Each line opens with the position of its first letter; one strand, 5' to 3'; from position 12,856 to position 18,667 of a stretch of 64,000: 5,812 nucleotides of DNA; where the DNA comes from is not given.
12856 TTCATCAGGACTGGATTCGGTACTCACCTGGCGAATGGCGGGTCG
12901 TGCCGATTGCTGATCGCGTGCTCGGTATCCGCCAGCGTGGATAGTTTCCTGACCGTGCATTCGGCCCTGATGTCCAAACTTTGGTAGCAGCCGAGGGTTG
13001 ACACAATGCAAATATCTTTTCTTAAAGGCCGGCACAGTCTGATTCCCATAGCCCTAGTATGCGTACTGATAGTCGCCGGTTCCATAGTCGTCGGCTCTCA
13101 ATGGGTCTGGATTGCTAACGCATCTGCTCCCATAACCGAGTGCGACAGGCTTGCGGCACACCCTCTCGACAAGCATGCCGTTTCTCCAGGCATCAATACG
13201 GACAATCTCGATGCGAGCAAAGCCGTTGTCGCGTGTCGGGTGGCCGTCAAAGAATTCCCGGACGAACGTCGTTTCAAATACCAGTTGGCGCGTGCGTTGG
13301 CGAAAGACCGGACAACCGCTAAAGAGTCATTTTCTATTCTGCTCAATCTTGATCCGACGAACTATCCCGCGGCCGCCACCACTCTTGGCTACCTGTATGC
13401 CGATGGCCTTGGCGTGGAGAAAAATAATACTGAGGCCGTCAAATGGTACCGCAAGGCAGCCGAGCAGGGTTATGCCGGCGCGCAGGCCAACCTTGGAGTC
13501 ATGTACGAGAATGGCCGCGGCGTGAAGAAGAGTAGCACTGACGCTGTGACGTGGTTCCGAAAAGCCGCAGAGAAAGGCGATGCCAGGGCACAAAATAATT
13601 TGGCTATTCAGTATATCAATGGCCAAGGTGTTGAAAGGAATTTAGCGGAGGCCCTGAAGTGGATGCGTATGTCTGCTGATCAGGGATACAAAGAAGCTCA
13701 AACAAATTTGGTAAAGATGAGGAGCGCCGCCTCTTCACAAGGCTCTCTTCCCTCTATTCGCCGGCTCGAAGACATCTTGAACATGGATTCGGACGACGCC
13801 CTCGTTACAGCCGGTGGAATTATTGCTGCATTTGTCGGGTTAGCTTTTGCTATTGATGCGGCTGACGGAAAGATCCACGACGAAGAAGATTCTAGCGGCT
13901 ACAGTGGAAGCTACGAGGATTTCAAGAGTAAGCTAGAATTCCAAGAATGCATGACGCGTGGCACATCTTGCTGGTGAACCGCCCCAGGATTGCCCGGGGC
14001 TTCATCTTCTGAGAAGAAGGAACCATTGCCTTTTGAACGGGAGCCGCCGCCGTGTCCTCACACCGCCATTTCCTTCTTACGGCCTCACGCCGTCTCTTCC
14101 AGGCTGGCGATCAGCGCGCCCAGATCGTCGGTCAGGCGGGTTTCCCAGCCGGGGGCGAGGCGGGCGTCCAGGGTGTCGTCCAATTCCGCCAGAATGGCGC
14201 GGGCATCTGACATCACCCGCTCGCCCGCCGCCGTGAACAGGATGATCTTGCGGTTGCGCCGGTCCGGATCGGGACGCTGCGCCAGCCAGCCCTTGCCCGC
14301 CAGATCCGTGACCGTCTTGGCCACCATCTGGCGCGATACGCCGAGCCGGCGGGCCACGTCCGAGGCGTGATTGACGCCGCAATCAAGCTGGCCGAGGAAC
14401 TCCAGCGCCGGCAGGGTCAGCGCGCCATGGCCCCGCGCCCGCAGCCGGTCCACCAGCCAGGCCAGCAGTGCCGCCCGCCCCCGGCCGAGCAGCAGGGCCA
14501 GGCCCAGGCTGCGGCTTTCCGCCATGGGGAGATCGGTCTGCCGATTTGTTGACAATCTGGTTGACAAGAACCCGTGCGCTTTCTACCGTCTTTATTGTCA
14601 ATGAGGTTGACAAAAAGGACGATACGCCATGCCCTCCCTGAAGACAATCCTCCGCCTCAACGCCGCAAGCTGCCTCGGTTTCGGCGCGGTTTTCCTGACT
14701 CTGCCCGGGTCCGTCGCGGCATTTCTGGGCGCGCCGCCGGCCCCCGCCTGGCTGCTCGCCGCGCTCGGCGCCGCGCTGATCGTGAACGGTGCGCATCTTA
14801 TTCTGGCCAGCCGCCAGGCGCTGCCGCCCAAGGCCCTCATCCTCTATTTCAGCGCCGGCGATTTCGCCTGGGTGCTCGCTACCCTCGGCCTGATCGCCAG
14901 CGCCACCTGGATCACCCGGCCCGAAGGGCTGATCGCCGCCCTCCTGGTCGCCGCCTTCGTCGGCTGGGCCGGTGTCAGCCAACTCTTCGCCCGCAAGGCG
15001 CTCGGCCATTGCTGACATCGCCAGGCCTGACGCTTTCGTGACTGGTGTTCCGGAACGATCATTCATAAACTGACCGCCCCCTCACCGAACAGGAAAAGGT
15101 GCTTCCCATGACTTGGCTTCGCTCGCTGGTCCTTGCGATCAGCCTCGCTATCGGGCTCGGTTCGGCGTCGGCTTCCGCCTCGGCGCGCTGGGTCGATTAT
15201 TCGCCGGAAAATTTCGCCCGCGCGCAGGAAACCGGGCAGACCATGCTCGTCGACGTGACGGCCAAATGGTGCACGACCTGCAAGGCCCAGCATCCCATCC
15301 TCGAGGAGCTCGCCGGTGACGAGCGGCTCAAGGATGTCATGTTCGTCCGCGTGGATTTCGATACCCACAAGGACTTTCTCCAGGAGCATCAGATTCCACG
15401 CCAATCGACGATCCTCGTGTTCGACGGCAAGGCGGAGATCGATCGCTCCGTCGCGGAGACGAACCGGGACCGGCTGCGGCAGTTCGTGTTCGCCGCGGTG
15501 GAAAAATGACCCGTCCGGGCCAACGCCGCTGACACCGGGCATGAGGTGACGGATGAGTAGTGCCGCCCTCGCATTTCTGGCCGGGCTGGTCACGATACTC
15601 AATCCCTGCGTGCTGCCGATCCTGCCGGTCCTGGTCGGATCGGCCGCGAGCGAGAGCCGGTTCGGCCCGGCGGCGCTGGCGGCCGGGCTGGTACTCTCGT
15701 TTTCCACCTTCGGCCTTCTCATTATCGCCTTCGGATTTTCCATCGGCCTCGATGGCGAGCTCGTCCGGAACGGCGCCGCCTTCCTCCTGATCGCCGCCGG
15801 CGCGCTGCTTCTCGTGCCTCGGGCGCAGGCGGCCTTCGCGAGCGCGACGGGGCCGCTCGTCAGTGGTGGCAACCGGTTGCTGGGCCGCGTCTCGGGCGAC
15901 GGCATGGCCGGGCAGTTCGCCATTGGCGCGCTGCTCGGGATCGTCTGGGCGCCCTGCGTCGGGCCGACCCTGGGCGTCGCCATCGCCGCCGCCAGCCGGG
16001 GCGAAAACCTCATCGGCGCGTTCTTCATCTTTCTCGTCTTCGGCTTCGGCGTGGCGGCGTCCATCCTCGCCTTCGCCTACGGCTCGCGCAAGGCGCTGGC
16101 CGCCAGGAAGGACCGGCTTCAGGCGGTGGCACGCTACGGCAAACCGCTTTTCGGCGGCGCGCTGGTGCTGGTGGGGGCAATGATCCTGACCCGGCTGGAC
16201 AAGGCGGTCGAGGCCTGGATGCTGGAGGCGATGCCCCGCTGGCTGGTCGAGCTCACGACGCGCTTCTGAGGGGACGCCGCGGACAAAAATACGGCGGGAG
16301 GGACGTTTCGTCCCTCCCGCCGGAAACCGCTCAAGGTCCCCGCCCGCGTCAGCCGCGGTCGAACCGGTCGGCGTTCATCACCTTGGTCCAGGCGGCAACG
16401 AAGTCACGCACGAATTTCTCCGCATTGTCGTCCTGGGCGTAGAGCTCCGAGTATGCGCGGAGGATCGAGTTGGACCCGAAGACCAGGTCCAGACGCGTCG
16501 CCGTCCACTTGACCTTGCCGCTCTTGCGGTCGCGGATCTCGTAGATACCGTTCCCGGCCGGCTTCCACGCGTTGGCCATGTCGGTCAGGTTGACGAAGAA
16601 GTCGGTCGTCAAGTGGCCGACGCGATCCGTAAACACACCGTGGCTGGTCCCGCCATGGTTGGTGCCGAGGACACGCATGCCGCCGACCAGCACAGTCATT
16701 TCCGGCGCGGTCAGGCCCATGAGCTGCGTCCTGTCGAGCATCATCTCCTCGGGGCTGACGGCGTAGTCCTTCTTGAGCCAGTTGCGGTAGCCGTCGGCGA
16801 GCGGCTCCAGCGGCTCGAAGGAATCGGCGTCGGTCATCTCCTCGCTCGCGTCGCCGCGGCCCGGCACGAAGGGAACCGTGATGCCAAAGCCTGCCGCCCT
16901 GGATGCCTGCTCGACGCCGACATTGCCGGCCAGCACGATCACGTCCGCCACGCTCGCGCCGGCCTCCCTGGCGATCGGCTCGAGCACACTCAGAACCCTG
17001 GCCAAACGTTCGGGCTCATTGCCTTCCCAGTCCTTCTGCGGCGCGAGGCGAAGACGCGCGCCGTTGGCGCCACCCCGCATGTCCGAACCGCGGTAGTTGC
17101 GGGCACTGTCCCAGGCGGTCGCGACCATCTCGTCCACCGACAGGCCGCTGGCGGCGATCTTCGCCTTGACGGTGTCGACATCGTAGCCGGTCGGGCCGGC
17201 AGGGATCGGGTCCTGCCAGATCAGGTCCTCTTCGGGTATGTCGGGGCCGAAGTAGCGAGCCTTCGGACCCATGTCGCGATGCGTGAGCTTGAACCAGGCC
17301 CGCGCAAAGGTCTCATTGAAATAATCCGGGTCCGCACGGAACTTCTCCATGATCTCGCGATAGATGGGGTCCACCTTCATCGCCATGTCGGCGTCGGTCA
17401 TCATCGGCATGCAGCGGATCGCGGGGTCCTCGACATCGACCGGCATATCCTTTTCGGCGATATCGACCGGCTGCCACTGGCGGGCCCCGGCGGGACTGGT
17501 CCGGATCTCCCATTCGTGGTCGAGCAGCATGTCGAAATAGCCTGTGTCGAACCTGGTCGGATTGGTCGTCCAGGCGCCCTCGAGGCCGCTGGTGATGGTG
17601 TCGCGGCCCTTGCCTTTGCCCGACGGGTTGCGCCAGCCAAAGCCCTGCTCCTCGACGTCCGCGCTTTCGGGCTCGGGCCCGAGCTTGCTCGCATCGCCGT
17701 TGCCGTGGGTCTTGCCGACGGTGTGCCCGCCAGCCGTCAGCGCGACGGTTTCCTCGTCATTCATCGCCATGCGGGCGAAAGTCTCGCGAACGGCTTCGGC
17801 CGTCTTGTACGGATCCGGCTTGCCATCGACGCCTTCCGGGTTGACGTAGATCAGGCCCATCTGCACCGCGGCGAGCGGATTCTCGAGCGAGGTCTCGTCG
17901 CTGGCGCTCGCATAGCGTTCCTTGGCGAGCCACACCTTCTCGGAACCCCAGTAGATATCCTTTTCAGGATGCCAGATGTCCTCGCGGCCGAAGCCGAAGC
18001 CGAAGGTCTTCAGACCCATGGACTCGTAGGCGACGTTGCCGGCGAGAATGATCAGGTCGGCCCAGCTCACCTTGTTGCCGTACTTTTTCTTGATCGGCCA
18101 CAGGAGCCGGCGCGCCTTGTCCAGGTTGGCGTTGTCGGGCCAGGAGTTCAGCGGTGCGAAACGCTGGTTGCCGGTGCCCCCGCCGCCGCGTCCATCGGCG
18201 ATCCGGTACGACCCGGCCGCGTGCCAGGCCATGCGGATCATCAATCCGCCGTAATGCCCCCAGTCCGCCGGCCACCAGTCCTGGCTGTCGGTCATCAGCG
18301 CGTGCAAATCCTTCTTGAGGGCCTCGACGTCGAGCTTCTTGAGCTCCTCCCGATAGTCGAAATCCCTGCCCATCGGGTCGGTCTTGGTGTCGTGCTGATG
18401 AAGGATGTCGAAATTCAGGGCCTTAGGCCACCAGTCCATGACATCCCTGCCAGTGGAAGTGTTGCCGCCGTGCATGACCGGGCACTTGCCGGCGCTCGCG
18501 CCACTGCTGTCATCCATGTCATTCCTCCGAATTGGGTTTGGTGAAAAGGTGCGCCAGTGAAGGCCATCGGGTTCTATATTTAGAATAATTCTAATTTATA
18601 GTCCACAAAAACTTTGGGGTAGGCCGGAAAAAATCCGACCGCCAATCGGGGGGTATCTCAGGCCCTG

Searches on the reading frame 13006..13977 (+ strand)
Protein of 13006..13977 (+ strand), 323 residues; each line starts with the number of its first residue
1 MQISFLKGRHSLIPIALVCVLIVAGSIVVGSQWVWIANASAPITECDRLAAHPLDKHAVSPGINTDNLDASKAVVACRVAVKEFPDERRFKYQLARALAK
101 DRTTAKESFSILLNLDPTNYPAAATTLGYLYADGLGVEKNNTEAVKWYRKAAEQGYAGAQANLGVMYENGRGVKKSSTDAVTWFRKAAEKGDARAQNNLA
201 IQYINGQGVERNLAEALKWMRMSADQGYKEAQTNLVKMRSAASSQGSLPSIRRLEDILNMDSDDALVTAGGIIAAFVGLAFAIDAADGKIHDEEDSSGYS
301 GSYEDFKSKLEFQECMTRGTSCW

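Call 3: search_protein_families(library=pfam, proteins=[window:13006-13977:+], max_evalue=0.01)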
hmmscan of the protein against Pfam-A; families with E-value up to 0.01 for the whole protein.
window:13006-13977:+ (323 aa): 2 families
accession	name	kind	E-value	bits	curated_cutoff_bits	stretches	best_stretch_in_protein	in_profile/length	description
PF08238.18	Sel1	-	5.3e-32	109.5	30.7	3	122-156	2-36/36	Sel1 repeat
PF14561.12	TPR_20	-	0.0055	17.4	25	0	187-244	16-73/90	Tetratricopeptide repeat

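Call 4: search_protein_families(library=padloc, proteins=[window:13006-13977:+], max_evalue=0.01)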
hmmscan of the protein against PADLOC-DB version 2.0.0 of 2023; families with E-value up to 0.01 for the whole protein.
window:13006-13977:+ (323 aa): 0 families

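Call 6: search_protein_families(library=ncbifam, proteins=[window:13006-13977:+], max_evalue=0.001)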
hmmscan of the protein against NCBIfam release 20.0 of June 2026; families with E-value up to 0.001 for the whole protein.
window:13006-13977:+ (323 aa): 4 families
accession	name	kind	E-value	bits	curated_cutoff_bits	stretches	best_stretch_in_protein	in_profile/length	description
NF033786.1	phenyl_MerG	equivalog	3.9e-20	72.7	350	2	163-238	71-154/217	phenylmercury resistance protein MerG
NF047621.1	FlgprotMotXVib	equivalog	3.3e-10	39.8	330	1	119-229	70-180/211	flagellar protein MotX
NF045484.1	TransRegExoR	equivalog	1.5e-08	34.2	450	1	178-228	60-110/267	exopolysaccharide production regulator ExoR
NF038194.1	AlgK_TPR_lipo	equivalog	2.1e-08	33.2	700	1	118-233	295-409/448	alginate biosynthesis TPR repeat lipoprotein AlgK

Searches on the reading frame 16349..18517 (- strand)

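Call 90: search_protein_families(library=pfam, proteins=[window:16349-18517:-], max_evalue=0.00001)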
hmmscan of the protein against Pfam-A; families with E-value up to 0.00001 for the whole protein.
window:16349-18517:- (722 aa): 1 family
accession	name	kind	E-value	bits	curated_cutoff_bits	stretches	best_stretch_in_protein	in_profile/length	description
PF00141.28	peroxidase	-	3.4e-73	246.8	27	2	84-396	10-237/237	Peroxidase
